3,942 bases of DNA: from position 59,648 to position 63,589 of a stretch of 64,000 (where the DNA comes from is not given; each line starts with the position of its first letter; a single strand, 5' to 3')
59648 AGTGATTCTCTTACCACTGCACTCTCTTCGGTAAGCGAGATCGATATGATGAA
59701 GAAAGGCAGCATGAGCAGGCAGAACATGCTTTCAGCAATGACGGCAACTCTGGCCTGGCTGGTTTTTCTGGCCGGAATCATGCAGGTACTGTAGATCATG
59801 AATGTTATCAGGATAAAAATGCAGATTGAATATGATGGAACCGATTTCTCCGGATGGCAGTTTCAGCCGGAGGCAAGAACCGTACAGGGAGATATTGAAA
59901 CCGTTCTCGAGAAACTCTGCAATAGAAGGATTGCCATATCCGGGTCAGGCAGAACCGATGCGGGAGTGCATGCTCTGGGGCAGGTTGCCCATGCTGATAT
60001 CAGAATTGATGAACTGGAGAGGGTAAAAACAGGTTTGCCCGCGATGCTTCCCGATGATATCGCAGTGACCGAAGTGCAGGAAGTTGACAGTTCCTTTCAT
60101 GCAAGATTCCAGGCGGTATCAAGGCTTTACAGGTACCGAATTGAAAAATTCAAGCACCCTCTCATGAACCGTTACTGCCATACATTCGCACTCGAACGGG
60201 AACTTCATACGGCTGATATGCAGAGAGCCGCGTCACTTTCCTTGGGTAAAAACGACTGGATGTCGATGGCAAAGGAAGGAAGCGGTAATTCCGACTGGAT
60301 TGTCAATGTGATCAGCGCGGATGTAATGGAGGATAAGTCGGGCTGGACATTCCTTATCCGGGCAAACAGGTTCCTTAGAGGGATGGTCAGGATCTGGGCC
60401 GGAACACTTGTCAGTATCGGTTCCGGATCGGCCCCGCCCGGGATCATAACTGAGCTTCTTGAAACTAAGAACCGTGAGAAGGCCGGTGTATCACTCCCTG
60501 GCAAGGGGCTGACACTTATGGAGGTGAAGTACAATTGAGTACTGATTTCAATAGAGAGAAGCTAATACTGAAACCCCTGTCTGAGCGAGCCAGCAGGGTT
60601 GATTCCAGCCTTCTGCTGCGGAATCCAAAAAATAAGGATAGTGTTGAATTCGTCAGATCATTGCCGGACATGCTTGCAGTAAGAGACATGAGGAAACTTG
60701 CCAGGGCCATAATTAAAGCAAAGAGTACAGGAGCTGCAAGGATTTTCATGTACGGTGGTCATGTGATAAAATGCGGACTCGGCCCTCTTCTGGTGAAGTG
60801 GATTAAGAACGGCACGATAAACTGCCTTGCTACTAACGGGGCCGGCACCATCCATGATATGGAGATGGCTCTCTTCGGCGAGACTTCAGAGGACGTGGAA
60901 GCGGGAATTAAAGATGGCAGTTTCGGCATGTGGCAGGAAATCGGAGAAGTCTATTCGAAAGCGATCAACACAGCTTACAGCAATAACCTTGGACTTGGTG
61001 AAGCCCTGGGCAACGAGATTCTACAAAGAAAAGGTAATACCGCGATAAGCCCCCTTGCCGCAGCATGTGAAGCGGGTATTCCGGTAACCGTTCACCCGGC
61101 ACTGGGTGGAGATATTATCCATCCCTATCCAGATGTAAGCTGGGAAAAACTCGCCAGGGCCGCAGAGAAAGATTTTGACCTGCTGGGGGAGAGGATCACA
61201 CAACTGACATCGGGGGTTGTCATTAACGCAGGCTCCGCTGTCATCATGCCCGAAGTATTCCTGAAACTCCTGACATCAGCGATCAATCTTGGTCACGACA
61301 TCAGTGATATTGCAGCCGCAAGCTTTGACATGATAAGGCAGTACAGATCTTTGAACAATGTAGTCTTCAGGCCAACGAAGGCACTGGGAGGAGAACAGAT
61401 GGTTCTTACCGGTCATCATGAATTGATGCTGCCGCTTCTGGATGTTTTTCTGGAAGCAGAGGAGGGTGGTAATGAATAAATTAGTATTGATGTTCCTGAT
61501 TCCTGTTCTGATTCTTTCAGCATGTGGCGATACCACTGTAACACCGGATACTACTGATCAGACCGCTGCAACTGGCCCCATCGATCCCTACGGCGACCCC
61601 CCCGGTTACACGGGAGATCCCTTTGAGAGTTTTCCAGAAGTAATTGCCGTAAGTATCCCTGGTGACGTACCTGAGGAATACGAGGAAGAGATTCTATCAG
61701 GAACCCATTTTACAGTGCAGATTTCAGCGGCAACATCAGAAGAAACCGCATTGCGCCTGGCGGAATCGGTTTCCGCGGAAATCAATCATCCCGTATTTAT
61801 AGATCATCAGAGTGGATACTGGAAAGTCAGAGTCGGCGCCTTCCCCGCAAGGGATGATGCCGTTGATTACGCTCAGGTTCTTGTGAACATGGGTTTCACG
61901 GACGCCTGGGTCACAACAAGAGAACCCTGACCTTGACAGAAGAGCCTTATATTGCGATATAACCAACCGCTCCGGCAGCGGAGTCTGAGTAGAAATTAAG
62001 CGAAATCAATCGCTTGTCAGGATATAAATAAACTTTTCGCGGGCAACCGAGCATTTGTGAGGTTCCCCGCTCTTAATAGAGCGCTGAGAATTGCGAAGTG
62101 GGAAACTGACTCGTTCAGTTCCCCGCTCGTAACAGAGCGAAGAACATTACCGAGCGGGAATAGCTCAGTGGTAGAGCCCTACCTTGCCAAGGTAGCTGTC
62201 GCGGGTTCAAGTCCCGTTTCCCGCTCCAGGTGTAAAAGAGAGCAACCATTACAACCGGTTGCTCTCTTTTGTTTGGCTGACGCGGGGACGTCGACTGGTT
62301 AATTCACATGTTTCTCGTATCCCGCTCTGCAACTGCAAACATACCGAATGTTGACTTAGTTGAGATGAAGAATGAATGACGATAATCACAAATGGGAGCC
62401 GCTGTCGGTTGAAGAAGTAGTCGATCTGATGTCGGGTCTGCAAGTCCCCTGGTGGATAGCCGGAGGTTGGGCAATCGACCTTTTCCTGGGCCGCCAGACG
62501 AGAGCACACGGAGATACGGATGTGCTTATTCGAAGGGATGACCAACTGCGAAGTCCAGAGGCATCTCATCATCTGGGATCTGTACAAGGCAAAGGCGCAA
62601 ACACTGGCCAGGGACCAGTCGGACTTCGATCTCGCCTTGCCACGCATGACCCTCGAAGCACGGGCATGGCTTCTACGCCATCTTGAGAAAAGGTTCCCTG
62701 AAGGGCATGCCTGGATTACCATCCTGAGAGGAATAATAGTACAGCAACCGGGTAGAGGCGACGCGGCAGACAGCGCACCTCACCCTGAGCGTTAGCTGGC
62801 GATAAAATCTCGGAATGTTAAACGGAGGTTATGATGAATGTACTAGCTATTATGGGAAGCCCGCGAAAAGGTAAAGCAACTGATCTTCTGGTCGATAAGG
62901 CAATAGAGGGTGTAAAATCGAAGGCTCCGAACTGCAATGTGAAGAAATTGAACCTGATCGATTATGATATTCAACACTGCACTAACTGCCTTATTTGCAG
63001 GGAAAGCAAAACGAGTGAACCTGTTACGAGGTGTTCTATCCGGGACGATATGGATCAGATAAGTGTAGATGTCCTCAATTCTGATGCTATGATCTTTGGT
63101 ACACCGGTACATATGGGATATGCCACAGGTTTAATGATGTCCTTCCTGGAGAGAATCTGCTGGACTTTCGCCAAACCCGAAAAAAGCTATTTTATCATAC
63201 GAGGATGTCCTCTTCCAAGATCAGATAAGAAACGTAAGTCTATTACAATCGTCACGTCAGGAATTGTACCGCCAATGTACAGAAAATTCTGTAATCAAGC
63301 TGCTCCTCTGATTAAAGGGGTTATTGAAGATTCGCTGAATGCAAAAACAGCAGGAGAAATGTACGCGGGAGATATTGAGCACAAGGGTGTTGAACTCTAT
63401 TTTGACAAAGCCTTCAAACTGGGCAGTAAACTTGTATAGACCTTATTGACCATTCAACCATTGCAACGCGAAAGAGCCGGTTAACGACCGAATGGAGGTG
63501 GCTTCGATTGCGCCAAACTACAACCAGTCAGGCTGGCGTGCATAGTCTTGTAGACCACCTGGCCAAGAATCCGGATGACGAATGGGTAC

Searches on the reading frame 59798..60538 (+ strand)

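Call 51: search_protein_families(library=pfam, proteins=[window:59798-60538:+], max_evalue=0.00001)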
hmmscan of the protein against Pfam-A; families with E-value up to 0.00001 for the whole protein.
window:59798-60538:+ (246 aa): 1 family
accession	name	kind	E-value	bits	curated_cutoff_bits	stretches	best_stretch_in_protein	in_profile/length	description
PF01416.25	PseudoU_synth_1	-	8.6e-31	107.1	23.3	2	144-246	1-108/108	tRNA pseudouridine synthase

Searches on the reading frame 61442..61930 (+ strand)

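Call 51: search_protein_families(library=pfam, proteins=[window:61442-61930:+], max_evalue=0.00001)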
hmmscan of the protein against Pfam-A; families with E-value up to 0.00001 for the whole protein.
window:61442-61930:+ (162 aa): 1 family
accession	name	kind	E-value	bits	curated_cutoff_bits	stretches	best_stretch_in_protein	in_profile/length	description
PF05036.18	SPOR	-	4.7e-10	40.1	21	1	87-158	2-75/76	SPOR domain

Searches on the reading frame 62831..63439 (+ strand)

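Call 51: search_protein_families(library=pfam, proteins=[window:62831-63439:+], max_evalue=0.00001)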
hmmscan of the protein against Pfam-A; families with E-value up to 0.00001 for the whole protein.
window:62831-63439:+ (202 aa): 2 families
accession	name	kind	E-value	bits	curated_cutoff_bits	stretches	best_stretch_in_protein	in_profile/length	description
PF03358.20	FMN_red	-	1.8e-14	54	24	1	2-109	1-96/152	NADPH-dependent FMN reductase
PF02525.22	Flavodoxin_2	-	1.4e-08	35.1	27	1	2-113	1-110/198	Flavodoxin-like fold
